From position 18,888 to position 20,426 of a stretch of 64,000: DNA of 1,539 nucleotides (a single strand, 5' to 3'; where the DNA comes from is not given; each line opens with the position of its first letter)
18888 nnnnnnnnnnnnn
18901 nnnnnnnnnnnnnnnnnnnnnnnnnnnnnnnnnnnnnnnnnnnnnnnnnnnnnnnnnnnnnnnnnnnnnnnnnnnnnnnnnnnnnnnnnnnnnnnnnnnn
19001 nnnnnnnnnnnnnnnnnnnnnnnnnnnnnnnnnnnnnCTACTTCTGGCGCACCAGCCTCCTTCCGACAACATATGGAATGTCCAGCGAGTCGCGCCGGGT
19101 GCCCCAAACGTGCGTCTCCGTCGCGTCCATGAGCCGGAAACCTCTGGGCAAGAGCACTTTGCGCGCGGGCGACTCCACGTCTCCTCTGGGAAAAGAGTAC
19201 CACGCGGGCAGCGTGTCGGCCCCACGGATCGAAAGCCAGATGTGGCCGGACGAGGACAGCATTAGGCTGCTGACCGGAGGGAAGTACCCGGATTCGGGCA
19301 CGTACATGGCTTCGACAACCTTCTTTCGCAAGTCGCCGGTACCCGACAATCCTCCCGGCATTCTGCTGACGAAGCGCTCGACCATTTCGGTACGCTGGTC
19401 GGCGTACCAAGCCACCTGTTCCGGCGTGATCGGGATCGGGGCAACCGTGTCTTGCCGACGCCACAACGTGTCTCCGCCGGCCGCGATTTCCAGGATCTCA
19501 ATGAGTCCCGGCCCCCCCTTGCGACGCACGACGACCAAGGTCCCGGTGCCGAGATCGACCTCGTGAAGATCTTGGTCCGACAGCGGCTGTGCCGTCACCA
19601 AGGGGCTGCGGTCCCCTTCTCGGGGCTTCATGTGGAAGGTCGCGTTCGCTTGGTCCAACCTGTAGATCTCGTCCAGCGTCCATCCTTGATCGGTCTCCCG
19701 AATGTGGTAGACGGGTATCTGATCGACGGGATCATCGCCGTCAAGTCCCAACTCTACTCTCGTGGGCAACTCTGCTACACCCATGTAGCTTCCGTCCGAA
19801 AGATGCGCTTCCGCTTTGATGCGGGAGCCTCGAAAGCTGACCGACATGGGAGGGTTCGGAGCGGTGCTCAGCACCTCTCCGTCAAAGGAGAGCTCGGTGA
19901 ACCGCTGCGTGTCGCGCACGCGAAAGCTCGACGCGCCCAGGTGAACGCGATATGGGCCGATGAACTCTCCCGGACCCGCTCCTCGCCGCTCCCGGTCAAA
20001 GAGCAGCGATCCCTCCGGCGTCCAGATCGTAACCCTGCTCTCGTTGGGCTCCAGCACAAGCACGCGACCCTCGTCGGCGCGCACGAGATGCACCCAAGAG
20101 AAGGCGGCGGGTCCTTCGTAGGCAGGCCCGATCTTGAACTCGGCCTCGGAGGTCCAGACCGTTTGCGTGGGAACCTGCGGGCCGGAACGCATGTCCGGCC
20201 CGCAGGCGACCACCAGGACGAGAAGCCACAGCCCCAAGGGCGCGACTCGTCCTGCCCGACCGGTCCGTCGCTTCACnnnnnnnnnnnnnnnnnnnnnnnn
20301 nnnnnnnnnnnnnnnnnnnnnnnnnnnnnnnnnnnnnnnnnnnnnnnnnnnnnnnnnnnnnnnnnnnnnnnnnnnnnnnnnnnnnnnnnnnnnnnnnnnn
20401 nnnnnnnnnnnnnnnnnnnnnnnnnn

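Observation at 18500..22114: Candidate undescribed envelope module: sigma54-like promoter -> secreted 9-Cys protein -> beta-propeller lipoprotein -> orphan ECF sigma factor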

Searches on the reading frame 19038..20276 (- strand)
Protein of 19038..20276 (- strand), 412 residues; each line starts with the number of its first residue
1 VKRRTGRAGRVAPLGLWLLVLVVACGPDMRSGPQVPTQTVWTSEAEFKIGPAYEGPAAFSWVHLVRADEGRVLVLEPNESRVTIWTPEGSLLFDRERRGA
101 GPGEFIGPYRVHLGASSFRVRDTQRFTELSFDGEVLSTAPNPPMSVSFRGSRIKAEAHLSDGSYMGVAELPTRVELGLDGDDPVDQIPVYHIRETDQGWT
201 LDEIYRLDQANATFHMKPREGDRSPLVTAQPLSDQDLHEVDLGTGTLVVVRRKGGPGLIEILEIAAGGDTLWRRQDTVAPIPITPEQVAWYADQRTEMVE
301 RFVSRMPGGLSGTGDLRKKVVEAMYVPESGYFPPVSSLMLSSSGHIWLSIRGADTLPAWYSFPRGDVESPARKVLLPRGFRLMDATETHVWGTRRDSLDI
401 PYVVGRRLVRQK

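Call 6: search_protein_families(library=pfam, proteins=[window:19038-20276:-], max_evalue=0.1)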
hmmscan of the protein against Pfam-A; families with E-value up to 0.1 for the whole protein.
window:19038-20276:- (412 aa): 0 families

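Call 7: search_protein_families(library=ncbifam, proteins=[window:19038-20276:-], max_evalue=0.1)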
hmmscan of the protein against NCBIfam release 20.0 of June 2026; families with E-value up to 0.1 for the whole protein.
window:19038-20276:- (412 aa): 0 families

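Call 13: find_homologous_proteins(query=window:19038-20276:-, max_evalue=0.001)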
Query window:19038-20276:- (412 aa): 92 proteins with E <= 0.001 among 8000 candidates.
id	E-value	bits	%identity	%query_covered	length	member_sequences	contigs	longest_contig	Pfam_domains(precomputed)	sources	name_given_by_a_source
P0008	8.6e-265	896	98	97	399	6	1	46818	-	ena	-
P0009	3.9e-245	831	92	94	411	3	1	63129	-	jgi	-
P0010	1.8e-240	816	88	100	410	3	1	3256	-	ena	-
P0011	1.1e-235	800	86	100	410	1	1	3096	-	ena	-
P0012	5.2e-221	752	84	94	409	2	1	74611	-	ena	-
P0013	6.3e-221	752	84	97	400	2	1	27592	-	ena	-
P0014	2.9e-218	743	83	94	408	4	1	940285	-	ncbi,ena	-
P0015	8.1e-217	738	81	100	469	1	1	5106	-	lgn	-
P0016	7.0e-189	646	93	74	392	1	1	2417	-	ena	-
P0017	5.7e-137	475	57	95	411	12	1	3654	-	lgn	-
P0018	5.3e-135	469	58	93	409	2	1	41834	-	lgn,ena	-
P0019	5.2e-130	452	53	99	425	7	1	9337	-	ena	-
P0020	9.8e-122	425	55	88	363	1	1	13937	-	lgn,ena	-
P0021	3.9e-93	331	46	95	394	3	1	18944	-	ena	-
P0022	3.4e-90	321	44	97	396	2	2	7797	-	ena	-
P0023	5.0e-87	311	43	94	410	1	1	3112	PF17170.11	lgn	-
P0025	1.5e-85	306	43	95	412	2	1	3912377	-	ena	-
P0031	2.1e-76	276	40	94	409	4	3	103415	PF17170.11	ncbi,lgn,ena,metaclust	metaclust:\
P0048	1.4e-60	223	37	95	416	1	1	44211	PF17170.11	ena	-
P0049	2.6e-60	222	36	97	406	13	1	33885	PF17170.11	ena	-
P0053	1.5e-58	217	38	95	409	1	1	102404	PF17170.11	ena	-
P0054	3.4e-58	216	35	95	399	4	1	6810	PF17170.11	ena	-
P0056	3.2e-57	212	38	95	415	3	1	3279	PF17170.11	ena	-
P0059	5.8e-56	208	36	95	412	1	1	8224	PF17170.11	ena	-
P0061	1.8e-55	207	35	94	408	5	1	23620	PF17170.11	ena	-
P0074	3.2e-50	189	34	99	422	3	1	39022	PF17170.11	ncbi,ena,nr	ncbi:MAG: hypothetical protein OXK74_15295 [Gemmatimonadota bacterium]|nr:hypothetical protein [Gemm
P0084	4.1e-11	60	26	90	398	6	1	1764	PF17170.11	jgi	jgi:hypothetical protein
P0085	1.6e-10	59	27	89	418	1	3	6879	PF17170.11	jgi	jgi:hypothetical protein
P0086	5.9e-10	57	26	95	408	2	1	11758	PF17170.11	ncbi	-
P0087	2.2e-9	55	28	36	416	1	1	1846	PF17170.11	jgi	jgi:hypothetical protein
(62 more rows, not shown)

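Call 19: find_encoding_contigs(protein=P0018, flank=8000, max_places=2)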
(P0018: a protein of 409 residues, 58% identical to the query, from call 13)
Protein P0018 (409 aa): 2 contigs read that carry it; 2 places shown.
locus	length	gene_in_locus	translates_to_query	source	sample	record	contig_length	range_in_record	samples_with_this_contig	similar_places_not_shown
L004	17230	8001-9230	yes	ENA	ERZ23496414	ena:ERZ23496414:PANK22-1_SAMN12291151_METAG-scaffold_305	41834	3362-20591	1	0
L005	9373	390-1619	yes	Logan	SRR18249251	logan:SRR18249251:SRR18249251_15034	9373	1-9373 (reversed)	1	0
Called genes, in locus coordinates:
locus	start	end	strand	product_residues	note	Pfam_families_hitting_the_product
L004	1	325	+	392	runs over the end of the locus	-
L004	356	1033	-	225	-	PF13505:OMP_b-brl (weak)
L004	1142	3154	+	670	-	PF13620:CarboxypepD_reg, PF13715:CarbopepD_reg_2, PF12450:vWF_A, PF00092:VWA, PF13519:VWA_2, PF13768:VWA_3, PF12034:YfbK_C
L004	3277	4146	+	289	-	PF01522:Polysacc_deac_1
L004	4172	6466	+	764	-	PF07732:Cu-oxidase_3, PF00394:Cu-oxidase (faint), PF07731:Cu-oxidase_2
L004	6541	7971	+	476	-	PF07969:Amidohydro_3 (faint), PF01979:Amidohydro_1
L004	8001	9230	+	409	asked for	-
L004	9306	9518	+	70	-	-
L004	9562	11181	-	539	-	PF07719:TPR_2 (faint), PF13424:TPR_12 (faint), PF13428:TPR_14 (faint), PF13181:TPR_8 (faint)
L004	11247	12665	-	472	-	PF00155:Aminotran_1_2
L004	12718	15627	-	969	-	PF00246:Peptidase_M14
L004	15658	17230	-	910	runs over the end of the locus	PF02369:Big_1 (faint), PF17789:MG4 (faint), PF01457:Peptidase_M8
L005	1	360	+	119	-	?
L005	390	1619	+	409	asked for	-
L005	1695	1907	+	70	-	-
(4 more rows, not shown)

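Call 20: find_encoding_contigs(protein=P0020, flank=8000, max_places=2)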
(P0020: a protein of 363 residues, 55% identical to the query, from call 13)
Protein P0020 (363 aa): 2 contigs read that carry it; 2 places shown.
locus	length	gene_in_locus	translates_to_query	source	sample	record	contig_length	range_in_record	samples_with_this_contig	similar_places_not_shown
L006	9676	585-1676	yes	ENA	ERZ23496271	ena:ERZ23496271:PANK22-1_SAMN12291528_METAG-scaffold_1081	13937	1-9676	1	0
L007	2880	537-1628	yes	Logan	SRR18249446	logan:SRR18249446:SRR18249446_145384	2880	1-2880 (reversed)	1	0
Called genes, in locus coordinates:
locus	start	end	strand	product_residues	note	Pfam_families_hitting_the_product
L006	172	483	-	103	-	-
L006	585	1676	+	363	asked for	-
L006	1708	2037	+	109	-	PF01521:Fe-S_biosyn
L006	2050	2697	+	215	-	PF00753:Lactamase_B, PF23023:Anti-Pycsar_Apyc1 (weak), PF12706:Lactamase_B_2 (weak)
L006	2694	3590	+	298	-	-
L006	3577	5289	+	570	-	PF02142:MGS, PF01808:AICARFT_IMPCHas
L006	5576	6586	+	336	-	PF04754:Transposase_31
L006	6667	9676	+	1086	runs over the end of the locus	PF13620:CarboxypepD_reg, PF13715:CarbopepD_reg_2, PF07715:Plug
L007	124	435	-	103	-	-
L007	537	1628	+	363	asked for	-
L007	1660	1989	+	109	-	PF01521:Fe-S_biosyn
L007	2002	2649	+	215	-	PF00753:Lactamase_B, PF23023:Anti-Pycsar_Apyc1 (weak), PF12706:Lactamase_B_2 (weak)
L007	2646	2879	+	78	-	?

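Call 21: find_encoding_contigs(protein=P0021, flank=8000, max_places=2)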
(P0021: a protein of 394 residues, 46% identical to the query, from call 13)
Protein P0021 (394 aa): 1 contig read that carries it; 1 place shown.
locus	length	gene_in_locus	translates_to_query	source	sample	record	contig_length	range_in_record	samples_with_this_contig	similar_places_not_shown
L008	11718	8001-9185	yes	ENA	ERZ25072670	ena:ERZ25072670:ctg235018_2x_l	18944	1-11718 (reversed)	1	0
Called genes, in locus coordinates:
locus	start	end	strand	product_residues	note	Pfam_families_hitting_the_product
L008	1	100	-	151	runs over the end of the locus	PF13560:HTH_31 (weak)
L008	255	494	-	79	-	-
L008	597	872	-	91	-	PF00510:COX3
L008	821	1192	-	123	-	PF00510:COX3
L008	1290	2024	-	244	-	-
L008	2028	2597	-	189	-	PF00510:COX3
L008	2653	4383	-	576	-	PF00115:COX1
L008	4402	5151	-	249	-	PF00116:COX2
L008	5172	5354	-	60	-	-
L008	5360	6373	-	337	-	PF00034:Cytochrom_C, PF13442:Cytochrome_CBB3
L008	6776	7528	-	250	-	-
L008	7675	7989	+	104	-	-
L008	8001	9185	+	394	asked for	-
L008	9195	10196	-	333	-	PF23023:Anti-Pycsar_Apyc1, PF00753:Lactamase_B, PF12706:Lactamase_B_2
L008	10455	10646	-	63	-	-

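Call 29: find_encoding_contigs(protein=P0025, flank=8000, max_places=2)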
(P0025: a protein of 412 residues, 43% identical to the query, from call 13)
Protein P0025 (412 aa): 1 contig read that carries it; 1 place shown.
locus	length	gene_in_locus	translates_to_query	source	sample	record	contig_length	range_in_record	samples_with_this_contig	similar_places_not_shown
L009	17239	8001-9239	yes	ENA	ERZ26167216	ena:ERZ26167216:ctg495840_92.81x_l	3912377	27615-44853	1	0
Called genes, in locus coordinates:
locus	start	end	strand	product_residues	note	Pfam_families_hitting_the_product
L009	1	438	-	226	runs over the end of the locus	-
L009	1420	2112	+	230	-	PF13542:HTH_Tnp_ISL3, PF01610:DDE_Tnp_ISL3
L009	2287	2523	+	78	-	PF01610:DDE_Tnp_ISL3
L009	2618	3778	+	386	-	-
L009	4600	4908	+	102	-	PF13384:HTH_23 (weak), PF02796:HTH_7 (weak), PF13518:HTH_28 (weak)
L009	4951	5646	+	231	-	PF00665:rve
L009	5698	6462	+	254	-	PF01695:IstB_IS21, PF13481:AAA_25 (weak), PF20720:nSTAND3 (faint), PF00308:Bac_DnaA (weak)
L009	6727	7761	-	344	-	PF01551:Peptidase_M23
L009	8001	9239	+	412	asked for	-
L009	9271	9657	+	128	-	PF12796:Ank_2 (weak), PF13637:Ank_4 (faint)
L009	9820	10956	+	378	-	PF13606:Ank_3 (faint), PF12796:Ank_2, PF24521:Ank_KRIT1 (weak), PF13857:Ank_5 (weak), PF00023:Ank (weak), PF12796:Ank_2, PF13637:Ank_4, PF00023:Ank (weak)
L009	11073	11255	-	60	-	-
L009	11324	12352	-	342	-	-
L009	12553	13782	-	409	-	PF17170:DUF5128 (weak)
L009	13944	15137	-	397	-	-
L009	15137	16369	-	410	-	PF17170:DUF5128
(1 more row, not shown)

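Call 47: search_solved_structures(query=A5, max_evalue=1)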
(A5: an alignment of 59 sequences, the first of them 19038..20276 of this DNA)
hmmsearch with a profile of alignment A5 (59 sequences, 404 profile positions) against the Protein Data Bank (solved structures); distinct sequences matched with E-value up to 1: 17.
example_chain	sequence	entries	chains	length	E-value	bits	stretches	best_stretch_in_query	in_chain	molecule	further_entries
6d69_A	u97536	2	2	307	9.7e-34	120.3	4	50-142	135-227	NHL Repeat Region of D. melanogaster Thin | Thin, isoform D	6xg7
7qrx_A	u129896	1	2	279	6.8e-30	107.6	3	60-137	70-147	E3 ubiquitin-protein ligase TRIM71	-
9jur_A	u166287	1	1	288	8.2e-30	107.3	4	60-137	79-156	E3 ubiquitin-protein ligase TRIM71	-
8j72_A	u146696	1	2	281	1.1e-29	106.9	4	60-137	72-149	E3 ubiquitin-protein ligase TRIM71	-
7qrw_A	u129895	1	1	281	4.8e-29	104.8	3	58-140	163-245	Isoform 4 of Tripartite motif-containing protein 3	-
6fpt_A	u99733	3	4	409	1.2e-27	100.2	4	60-137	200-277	E3 ubiquitin-protein ligase TRIM71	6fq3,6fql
7b2r_A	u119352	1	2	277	2e-26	96.2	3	65-139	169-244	Tripartite motif-containing protein 2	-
7qrv_A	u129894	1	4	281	2.3e-26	96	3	63-139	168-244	Tripartite motif-containing protein 2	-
7b96_A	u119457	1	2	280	2.6e-26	95.8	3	63-139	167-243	Isoform 2 of Tripartite motif-containing protein 2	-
4zlr_A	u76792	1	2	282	1.5e-12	50.5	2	44-119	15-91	Brain tumor protein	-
5ex7_A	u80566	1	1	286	1.6e-12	50.4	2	44-119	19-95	Brain tumor protein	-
1q7f_A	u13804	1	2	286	1.6e-12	50.4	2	44-119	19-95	brain tumor CG10719-PA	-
7nyq_A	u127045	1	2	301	3.1e-09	39.5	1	63-139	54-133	Meiotic P26, isoform C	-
4raa_A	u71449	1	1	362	9.4e-06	28.1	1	67-129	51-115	Putative exported protein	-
8suc_A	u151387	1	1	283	0.0027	20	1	67-141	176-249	NHL (Ring finger b-box coiled coil) domain containing protein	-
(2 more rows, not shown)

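Call 48: search_protein_families(library=pfam, alignment_id=A5, max_evalue=0.01)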
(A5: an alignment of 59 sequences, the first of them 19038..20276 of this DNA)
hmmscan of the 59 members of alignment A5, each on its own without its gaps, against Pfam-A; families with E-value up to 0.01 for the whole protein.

A. member 1, window:19038-20276:- (412 aa): 0 families

B. families by the number of members that match (of 59 scanned): 4 families
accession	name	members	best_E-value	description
PF17170.10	DUF5128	32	4.2e-07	6-bladed beta-propeller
PF15869.11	TolB_like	2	0.002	TolB-like 6-blade propeller-like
PF01436.27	NHL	1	0.0028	NHL repeat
PF07650.23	KH_2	1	0.0036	KH domain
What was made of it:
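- The profile hits NHL domains at E = 1e-34, and 32 of 59 relatives hit PF17170 (calls 47, 48).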

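Call 56: predict_structure(alignment_id=A5)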
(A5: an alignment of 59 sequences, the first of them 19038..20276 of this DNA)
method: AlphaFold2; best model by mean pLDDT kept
length: 412 residues; sequences in the alignment: 59
mean_pLDDT: 90.0   pTM: 0.86
mean pLDDT of the five models: 90.0, 89.6, 89.3, 89.2, 89.2
residues with pLDDT >= 90: 331; 70-90: 38; 50-70: 11; < 50: 32
segments of 3 or more residues with pLDDT < 50: 1-3, 7-34
pLDDT, mean of each block of 10 residues (from residue 1): 45 44 43 63 97 88 96 96 97 92 93 96 96 96 95 96 97 93 96 97 97 91 89 96 97 94 98 95 96 94 82 81 96 96 96 89 94 96 98 96 98 90
secondary structure, 60 per line:
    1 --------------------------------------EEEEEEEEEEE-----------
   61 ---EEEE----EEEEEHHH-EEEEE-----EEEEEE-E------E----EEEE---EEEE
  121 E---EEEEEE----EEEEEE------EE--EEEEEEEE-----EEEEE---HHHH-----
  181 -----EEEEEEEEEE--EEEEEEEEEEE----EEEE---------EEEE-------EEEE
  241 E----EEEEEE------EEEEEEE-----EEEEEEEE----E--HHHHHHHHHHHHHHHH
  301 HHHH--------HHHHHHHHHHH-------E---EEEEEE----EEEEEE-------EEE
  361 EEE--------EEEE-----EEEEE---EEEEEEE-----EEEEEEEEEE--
elements in order: E39-49 E64-67 E72-76 E81-85 E91-96 E110-113 E117-121 E125-130 E135-140 E151-158 E164-168 H172-175 E186-195 E198-208 E213-216 E226-229 E237-241 E246-251 E258-264 E270-277 H285-304 H313-323 E335-340 E345-350 E358-363 E372-375 E381-385 E389-395 E401-410
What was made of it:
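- Closest known: DUF5128. Different: It has a helical insertion at 285-323 (call 56).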

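Call 61: fold_search(model_id=the predicted structure, library=pdb)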
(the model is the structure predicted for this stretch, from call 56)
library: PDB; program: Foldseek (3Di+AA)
matches with E <= 10: 1216; with E <= 0.001: 262
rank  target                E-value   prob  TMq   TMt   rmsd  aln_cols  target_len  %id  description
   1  7b2r_A                7.9e-09  1.00  0.37  0.51   8.6       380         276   12  Crystal structure of NHL domain of TRIM2 (released 2021-01-13)
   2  7qrv_A                7.9e-09  1.00  0.37  0.50   7.9       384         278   11  Crystal structure of NHL domain of TRIM2 (full C-terminal) (released 2022-05-04)
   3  7b2r_B                1.2e-08  1.00  0.37  0.50   9.0       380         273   12  Crystal structure of NHL domain of TRIM2 (released 2021-01-13)
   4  7nyq_B                1.4e-08  1.00  0.41  0.56   8.6       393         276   14  Crystal structure of the Mei-P26 NHL domain (released 2022-05-04)
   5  7qrv_B                1.6e-08  1.00  0.38  0.52   7.8       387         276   11  Crystal structure of NHL domain of TRIM2 (full C-terminal) (released 2022-05-04)
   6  7b96_A                2.0e-08  1.00  0.37  0.50   8.5       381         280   12  NHL domain of human TRIM2 (released 2022-01-12)
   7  4zlr_B                2.5e-08  1.00  0.43  0.60   7.1       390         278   10  Structure of the Brat-NHL domain bound to consensus RNA motif (released 2015-11-11)
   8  7qrw                  2.5e-08  1.00  0.37  0.50   8.1       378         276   13  Crystal structure of NHL domain of TRIM3 (released 2022-05-04)
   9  7qrv_D                3.3e-08  1.00  0.37  0.50   7.9       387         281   11  Crystal structure of NHL domain of TRIM2 (full C-terminal) (released 2022-05-04)
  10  7nyq_A                7.9e-08  1.00  0.37  0.52   9.2       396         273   13  Crystal structure of the Mei-P26 NHL domain (released 2022-05-04)
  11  1q7f_B                9.3e-08  1.00  0.43  0.58   7.7       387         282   10  Brain Tumor NHL domain (released 2003-10-21)
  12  1q7f_A                1.6e-07  1.00  0.43  0.59   7.6       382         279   11  Brain Tumor NHL domain (released 2003-10-21)
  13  5ex7_A                1.8e-07  1.00  0.43  0.60   8.3       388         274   10  Crystal structure of Brat NHL domain in complex with an 8-nt hunchback mRNA (released 2015-12-09)
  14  6d69                  1.8e-07  1.00  0.39  0.51   8.8       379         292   11  Crystal Structure of the NHL Repeat Region of D. melanogaster Thin (released 2019-04-24)
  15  4zlr_A                1.9e-07  1.00  0.42  0.58   7.1       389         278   11  Structure of the Brat-NHL domain bound to consensus RNA motif (released 2015-11-11)
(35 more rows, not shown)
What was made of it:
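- On DUF5128 (PF17170) / NHL six-bladed propeller: However, 32 of 59 aligned relatives hit PF17170, the family profile hits NHL domains (E = 1e-34) and 4RAA, and the AF2 model (pLDDT 90) matches NHL propellers (calls 47, 48, 56, 61).
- Closest known: DUF5128. Same: The AF2 fold and the family profile match NHL propellers and 4RAA (calls 47, 56, 61).
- The AF2 model has pLDDT 90 and pTM 0.86, and its top folds are NHL propellers and BF0058 (calls 56, 61).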

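Call 78: find_encoding_contigs(protein=P0019, flank=8000, max_places=2)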
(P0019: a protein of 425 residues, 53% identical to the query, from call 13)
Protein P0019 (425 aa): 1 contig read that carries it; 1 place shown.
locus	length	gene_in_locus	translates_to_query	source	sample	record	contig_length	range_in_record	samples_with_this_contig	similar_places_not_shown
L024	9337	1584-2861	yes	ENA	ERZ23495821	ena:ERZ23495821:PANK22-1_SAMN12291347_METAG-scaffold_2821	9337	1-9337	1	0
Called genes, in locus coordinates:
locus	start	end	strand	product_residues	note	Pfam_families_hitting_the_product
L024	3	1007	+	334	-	?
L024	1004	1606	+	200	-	PF08645:PNK3P (weak), PF13242:Hydrolase_like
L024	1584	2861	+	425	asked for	-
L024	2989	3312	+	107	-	PF01521:Fe-S_biosyn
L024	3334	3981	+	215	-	PF00753:Lactamase_B, PF23023:Anti-Pycsar_Apyc1 (weak), PF12706:Lactamase_B_2 (weak)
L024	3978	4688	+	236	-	-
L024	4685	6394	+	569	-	PF02142:MGS, PF01808:AICARFT_IMPCHas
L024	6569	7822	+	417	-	PF04551:GcpE, PF26540:GcpE_C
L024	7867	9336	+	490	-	?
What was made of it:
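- Relative to L006 and L024, the Cys-lipoA-sigma block is gained or lost together (calls 20, 78).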
